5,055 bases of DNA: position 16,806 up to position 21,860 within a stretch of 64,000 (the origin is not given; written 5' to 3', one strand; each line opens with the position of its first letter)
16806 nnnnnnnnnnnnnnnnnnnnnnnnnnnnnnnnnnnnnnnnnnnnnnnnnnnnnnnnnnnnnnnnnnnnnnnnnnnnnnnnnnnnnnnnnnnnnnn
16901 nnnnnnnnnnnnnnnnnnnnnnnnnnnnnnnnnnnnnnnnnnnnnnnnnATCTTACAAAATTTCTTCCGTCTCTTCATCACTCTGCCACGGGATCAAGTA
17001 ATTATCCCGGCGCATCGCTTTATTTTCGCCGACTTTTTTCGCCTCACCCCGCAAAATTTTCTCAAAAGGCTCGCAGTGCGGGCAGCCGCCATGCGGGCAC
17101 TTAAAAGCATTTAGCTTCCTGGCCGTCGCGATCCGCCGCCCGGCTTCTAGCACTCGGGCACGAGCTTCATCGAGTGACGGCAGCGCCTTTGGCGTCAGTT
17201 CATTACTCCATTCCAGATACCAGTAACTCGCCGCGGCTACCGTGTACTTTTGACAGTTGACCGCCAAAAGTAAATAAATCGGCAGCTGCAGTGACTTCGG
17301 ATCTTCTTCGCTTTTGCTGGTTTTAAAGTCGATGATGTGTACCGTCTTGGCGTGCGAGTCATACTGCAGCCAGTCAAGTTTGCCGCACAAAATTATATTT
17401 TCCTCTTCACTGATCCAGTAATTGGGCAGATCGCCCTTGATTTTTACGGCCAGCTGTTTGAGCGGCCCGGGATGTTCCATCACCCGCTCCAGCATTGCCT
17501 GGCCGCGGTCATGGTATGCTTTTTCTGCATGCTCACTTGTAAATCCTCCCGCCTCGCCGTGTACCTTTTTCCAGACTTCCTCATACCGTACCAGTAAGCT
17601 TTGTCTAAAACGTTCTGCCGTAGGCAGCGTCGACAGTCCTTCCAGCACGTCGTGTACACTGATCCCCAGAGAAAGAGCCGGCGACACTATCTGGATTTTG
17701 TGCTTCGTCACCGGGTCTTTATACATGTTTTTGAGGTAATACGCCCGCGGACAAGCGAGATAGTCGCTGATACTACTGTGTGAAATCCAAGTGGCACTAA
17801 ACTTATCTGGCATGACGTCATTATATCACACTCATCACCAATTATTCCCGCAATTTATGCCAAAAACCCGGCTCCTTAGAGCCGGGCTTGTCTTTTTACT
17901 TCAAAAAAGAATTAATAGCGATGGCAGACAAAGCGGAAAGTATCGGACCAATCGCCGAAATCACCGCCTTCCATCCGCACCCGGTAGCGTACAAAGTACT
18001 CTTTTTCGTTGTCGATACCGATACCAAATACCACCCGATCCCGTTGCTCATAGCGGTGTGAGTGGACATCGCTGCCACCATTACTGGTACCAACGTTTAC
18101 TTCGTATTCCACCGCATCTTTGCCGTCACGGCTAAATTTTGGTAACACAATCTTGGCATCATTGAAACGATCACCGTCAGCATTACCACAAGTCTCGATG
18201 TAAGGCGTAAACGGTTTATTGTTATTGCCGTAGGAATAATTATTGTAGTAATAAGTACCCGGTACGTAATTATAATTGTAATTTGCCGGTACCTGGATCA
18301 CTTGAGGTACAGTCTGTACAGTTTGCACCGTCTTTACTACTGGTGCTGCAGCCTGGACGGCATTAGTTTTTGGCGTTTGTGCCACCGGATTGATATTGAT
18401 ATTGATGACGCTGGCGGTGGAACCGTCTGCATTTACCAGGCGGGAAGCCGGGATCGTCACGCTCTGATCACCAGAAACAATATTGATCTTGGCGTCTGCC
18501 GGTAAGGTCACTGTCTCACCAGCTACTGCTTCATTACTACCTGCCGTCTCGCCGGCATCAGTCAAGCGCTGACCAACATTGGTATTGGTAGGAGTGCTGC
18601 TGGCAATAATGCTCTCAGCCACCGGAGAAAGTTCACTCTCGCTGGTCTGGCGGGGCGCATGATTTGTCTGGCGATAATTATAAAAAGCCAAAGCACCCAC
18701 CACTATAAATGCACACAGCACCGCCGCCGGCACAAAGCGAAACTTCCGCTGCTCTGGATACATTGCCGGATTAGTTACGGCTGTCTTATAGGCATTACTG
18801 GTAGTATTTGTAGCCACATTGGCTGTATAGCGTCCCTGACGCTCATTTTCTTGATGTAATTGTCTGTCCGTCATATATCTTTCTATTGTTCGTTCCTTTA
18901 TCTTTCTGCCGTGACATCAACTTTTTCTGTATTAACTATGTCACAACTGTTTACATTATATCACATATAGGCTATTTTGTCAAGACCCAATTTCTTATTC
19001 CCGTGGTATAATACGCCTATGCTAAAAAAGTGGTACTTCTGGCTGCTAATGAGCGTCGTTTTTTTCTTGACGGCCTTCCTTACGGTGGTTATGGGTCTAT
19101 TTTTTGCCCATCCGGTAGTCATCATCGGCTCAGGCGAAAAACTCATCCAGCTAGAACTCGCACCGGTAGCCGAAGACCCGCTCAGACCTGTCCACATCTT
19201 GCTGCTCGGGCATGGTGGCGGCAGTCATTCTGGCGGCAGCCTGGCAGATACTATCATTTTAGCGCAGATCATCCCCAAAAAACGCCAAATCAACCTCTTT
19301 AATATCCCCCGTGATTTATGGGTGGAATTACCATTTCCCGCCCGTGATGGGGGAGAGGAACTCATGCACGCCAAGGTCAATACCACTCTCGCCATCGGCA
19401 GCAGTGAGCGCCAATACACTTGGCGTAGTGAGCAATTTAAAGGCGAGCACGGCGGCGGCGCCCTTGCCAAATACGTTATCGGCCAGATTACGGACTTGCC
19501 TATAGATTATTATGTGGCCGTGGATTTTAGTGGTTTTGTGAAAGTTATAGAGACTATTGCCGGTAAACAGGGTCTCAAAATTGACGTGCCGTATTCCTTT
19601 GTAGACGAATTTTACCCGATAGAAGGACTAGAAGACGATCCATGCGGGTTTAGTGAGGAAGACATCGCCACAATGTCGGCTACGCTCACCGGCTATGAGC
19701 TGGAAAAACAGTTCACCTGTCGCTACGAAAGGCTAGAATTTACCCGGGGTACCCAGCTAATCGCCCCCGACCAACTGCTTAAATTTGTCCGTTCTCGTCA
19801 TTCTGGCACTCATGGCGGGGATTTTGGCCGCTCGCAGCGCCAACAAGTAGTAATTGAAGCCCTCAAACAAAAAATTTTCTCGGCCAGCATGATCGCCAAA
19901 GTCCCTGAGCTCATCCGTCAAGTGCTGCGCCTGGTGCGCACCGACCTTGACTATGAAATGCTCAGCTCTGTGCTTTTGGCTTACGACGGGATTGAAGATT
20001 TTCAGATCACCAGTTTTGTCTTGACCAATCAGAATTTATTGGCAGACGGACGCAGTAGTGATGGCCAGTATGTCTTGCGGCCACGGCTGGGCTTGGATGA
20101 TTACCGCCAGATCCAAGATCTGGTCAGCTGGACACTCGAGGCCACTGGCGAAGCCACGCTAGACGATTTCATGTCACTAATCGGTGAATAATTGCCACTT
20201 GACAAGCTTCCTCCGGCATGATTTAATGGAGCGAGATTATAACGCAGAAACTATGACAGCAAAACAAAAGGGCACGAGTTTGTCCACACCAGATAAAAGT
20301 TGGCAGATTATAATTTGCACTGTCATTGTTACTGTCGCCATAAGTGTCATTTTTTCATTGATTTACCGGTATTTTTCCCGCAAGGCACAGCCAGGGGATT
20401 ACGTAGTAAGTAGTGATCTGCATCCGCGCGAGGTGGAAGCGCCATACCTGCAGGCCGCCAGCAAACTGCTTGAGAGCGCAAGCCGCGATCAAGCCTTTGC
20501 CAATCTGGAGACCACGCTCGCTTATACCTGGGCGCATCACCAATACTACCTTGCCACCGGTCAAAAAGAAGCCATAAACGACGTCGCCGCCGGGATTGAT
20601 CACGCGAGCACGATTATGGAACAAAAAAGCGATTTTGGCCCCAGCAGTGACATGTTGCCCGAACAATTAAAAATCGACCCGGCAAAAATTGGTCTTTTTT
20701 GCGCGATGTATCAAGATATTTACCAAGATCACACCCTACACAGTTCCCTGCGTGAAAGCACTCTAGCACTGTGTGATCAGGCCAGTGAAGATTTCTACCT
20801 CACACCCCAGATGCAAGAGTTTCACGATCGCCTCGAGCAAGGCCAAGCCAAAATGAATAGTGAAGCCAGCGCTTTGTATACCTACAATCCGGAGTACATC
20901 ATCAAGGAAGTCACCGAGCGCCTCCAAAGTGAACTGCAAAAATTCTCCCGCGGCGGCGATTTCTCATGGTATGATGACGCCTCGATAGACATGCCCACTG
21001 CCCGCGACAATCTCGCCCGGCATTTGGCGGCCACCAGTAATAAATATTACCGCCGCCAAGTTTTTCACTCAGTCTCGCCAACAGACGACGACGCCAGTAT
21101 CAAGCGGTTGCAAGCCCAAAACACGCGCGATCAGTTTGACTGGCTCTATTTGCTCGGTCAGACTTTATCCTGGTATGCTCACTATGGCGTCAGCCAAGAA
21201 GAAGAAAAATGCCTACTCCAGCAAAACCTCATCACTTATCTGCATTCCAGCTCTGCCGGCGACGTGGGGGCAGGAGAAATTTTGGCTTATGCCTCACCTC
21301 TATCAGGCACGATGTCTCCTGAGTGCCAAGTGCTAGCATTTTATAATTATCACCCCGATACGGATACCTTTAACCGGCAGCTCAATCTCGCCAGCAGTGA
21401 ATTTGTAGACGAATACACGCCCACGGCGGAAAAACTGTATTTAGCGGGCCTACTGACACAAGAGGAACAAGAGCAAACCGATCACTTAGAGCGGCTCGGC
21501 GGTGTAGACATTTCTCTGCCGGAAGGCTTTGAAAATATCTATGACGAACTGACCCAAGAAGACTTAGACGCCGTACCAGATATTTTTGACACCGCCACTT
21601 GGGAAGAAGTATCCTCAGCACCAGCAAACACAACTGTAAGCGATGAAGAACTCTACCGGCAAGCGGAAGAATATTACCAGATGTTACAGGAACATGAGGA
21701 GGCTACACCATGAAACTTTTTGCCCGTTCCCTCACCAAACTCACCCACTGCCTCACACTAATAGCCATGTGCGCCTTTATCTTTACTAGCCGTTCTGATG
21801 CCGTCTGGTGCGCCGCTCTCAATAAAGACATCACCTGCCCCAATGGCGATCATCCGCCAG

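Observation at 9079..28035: Two paralogous, gene-order-permuted three-gene cassettes encoding giant cysteine-rich secreted proteins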

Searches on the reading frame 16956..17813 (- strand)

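Call 8: search_protein_families(library=pfam, max_evalue=0.01, proteins=[window:16956-17813:-])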
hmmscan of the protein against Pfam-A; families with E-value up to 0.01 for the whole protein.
window:16956-17813:- (286 aa): 1 family
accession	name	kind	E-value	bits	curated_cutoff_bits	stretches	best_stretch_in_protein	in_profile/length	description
PF12705.13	PDDEXK_1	-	2.1e-21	77.5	22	1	10-248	2-241/247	PD-(D/E)XK nuclease superfamily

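Call 116: search_protein_families(library=padloc, max_evalue=0.01, proteins=[window:16956-17813:-])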
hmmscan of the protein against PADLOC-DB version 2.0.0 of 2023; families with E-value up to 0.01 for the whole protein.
window:16956-17813:- (286 aa): 7 families
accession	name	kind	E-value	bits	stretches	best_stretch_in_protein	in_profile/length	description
PDLC01447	Cas4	-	1.1e-07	30.5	1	9-191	4-95/161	"CAS-I,CAS-II,CAS-III,CAS-IV,CAS-V,CAS-VI; acquisition_associated"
PDLC02410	Aga_Cas4-like_Nuc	-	2.3e-07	28.9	1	138-202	130-190/255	Class II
PDLC01250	Cas4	-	3.8e-07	28.5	1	137-231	57-147/168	"CAS-I,CAS-II,CAS-III,CAS-IV,CAS-V,CAS-VI; acquisition_associated"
PDLC00943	Cas4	-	3.1e-06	25.3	0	137-230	63-155/180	CRISPR-associated protein Cas4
PDLC02405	Aga_Cas4-like_Nuc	-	0.00016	19.1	1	153-204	151-200/270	Class II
PDLC01611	Cas4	-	0.00071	17.9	0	104-183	33-89/158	"CAS-I,CAS-II,CAS-III,CAS-IV,CAS-V,CAS-VI; acquisition_associated"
PDLC02083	Cas4_II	-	0.0089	14.5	0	142-222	73-149/186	-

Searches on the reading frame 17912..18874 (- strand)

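Call 7: search_protein_families(library=pfam, max_evalue=0.1, proteins=[window:17912-18871:-])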
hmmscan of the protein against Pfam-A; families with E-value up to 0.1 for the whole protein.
window:17912-18871:- (319 aa): 1 family
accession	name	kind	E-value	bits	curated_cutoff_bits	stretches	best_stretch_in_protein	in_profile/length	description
PF25788.1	Ig_Rha78A_N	-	0.019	15.6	27.4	1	249-314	31-99/105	Rha78A-like, N-terminal immunoglobulin domain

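Call 9: search_protein_families(library=ncbifam, max_evalue=0.1, proteins=[window:17912-18871:-])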
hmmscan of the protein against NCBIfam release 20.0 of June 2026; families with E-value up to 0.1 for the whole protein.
window:17912-18871:- (319 aa): 0 families

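Call 115: search_protein_families(library=phrogs, max_evalue=0.01, proteins=[window:17915-18874:-])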
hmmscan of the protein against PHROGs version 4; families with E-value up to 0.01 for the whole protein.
window:17915-18874:- (320 aa): 0 families

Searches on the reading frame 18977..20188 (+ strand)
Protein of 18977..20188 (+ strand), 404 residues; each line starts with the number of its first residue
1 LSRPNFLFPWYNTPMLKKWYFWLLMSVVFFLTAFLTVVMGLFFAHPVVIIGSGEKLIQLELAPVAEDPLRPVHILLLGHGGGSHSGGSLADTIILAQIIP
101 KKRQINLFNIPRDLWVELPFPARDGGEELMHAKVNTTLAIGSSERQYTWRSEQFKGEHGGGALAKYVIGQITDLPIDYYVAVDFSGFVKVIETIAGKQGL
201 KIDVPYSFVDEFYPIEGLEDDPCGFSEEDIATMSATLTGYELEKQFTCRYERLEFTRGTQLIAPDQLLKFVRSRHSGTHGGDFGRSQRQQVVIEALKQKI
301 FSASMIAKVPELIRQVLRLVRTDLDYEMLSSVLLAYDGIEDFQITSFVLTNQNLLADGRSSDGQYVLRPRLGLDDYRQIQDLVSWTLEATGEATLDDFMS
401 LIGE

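Call 7: search_protein_families(library=pfam, max_evalue=0.1, proteins=[window:18977-20188:+])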
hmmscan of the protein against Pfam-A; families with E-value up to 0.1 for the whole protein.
window:18977-20188:+ (404 aa): 1 family
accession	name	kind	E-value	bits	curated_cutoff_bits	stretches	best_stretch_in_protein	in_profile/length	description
PF03816.19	LytR_cpsA_psr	-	1.1e-28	100.7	24.6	1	90-300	2-148/150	LytR_cpsA_psr family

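Call 9: search_protein_families(library=ncbifam, max_evalue=0.1, proteins=[window:18977-20188:+])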
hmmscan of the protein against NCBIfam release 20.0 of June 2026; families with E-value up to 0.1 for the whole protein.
window:18977-20188:+ (404 aa): 4 families
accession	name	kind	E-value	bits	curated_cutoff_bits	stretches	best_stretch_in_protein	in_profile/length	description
TIGR00350.1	lytR_cpsA_psr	domain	9.8e-22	77.9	62.3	2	90-209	3-97/152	LCP family glycopolymer transferase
NF006897.1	PRK09379.1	equivalog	3.8e-21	75.6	441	3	235-338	154-256/298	polyisoprenyl-teichoic acid--peptidoglycan teichoic acid transferase TagU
NF047591.1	ligase_LytR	equivalog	4.8e-16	59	450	3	256-336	192-272/336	glycopolymer--peptidoglycan transferase LytR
NF051849.1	LCP_trans_Cps2A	equivalog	3.5e-15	56.2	650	1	243-358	329-439/477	LCP family glycopolymer transferase CpsA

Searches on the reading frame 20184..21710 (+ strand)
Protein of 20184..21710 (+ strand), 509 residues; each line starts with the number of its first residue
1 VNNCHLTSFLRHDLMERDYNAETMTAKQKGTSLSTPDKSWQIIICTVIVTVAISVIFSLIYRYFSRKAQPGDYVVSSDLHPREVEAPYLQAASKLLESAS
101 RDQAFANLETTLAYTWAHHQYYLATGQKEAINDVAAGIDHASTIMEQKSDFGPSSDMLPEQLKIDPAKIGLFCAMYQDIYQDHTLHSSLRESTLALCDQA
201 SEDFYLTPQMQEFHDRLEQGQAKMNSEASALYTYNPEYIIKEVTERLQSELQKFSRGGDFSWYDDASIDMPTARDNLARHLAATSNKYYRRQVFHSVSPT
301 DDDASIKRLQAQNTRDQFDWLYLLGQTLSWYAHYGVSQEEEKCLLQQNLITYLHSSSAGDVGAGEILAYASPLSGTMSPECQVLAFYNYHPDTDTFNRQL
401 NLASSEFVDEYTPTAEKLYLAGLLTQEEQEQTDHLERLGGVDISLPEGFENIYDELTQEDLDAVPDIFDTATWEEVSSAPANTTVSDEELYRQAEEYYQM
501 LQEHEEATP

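Call 7: search_protein_families(library=pfam, max_evalue=0.1, proteins=[window:20184-21710:+])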
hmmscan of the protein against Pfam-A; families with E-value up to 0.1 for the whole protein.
window:20184-21710:+ (509 aa): 1 family
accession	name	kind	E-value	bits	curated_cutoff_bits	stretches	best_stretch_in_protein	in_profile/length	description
PF11346.13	DUF3149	-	0.08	13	23.2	0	46-69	13-36/40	Protein of unknown function (DUF3149)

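Call 9: search_protein_families(library=ncbifam, max_evalue=0.1, proteins=[window:20184-21710:+])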
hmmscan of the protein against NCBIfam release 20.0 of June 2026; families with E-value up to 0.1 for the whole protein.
window:20184-21710:+ (509 aa): 0 families

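Call 115: search_protein_families(library=phrogs, max_evalue=0.01, proteins=[window:20226-21710:+])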
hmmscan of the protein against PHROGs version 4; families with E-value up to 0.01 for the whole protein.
window:20226-21710:+ (495 aa): 0 families

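Call 116: search_protein_families(library=padloc, max_evalue=0.01, proteins=[window:20226-21710:+])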
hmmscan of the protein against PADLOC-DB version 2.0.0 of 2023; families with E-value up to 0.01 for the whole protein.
window:20226-21710:+ (495 aa): 0 families
